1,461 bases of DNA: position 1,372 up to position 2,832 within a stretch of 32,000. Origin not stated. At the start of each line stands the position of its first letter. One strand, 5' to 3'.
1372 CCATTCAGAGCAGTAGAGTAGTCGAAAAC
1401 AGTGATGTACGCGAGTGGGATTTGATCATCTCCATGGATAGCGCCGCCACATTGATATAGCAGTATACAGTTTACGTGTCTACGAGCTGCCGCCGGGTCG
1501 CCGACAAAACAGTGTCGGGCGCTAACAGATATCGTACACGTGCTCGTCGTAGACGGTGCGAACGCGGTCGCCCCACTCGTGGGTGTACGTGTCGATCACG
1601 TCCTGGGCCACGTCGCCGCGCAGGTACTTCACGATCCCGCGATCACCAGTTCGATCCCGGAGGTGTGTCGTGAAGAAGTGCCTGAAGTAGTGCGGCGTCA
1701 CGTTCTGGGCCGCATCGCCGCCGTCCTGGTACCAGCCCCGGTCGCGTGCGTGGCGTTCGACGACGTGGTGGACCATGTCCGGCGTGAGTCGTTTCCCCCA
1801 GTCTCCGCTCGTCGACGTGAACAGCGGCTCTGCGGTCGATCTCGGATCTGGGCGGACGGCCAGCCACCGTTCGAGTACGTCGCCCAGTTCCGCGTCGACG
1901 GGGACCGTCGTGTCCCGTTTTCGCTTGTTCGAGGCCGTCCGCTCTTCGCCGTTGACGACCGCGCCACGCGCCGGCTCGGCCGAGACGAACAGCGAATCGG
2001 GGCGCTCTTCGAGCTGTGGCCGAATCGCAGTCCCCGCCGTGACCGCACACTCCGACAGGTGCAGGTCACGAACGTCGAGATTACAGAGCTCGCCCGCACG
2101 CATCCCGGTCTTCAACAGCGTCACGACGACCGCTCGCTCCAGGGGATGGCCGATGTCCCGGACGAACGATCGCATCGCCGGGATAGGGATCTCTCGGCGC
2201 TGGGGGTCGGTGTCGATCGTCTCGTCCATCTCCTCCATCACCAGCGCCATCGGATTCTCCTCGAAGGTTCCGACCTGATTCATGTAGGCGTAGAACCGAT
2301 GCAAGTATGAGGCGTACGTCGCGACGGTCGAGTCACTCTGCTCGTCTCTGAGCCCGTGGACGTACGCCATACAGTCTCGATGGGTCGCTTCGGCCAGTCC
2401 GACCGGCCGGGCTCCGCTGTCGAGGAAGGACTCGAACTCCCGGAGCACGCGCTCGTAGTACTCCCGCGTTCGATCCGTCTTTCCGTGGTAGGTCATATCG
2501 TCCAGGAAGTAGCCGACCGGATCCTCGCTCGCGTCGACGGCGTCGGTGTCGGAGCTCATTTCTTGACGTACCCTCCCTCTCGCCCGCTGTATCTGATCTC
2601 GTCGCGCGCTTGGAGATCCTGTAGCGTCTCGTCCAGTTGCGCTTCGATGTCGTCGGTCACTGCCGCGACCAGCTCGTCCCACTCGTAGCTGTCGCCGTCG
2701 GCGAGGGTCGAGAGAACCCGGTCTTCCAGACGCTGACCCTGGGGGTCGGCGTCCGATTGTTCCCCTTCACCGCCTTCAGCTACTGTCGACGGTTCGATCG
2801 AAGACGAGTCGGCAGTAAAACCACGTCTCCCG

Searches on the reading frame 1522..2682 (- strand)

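Call 44: search_protein_families(library=pfam, proteins=[window:1522-2682:-], max_evalue=0.00001)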
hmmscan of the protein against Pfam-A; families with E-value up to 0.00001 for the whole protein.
window:1522-2682:- (386 aa): 3 families
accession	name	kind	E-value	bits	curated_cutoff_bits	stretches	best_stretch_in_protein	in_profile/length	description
PF00589.27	Phage_integrase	-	1.9e-14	54.2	27.1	1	183-368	25-167/172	Phage integrase family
PF02899.23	Phage_int_SAM_1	-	2.6e-07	31.3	22.3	1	71-134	17-79/83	Phage integrase, N-terminal SAM-like domain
PF13495.12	Phage_int_SAM_4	-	1.6e-06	28.8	27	1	59-134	5-78/85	Phage integrase, N-terminal SAM-like domain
